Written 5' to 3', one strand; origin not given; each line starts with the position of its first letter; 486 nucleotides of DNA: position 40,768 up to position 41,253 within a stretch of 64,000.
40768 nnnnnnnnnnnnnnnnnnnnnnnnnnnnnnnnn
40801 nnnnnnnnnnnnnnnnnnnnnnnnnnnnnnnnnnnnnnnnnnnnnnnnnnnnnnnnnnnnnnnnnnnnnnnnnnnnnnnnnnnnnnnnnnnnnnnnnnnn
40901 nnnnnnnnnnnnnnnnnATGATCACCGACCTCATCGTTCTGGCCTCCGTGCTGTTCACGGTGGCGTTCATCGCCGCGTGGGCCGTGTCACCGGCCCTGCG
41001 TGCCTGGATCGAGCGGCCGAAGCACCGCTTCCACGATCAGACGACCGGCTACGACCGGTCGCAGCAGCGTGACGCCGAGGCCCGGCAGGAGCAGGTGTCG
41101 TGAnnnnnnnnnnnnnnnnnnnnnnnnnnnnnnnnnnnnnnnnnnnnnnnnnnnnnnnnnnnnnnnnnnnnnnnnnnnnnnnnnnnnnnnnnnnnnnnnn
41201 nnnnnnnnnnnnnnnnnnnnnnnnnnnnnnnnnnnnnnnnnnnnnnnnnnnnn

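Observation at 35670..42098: cbb3-type oxidase operon embedded with Tat-exported DsrE-like proteins and a membrane-anchored TsdA-like dihaem cytochrome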

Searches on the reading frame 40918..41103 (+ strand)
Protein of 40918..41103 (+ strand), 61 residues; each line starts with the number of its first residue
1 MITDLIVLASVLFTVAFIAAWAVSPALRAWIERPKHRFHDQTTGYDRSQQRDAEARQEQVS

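Call 3: search_protein_families(library=pfam, proteins=[window:40918-41103:+], max_evalue=0.01)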
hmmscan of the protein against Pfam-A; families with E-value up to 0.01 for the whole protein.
window:40918-41103:+ (61 aa): 0 families

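Call 5: search_protein_families(library=ncbifam, proteins=[window:40918-41103:+], max_evalue=1)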
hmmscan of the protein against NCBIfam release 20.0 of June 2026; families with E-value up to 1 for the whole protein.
window:40918-41103:+ (61 aa): 0 families

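Call 35: search_protein_families(library=pfam, proteins=[window:40918-41103:+], max_evalue=10)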
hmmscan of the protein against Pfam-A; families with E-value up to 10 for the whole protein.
window:40918-41103:+ (61 aa): 2 families
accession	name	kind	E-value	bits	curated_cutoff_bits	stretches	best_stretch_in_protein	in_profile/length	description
PF19865.4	DUF6338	-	0.043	13.8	26.5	1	5-52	84-129/205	Family of unknown function (DUF6338)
PF10745.14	DUF2530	-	0.19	12.5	25.5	1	4-31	15-42/77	Protein of unknown function (DUF2530)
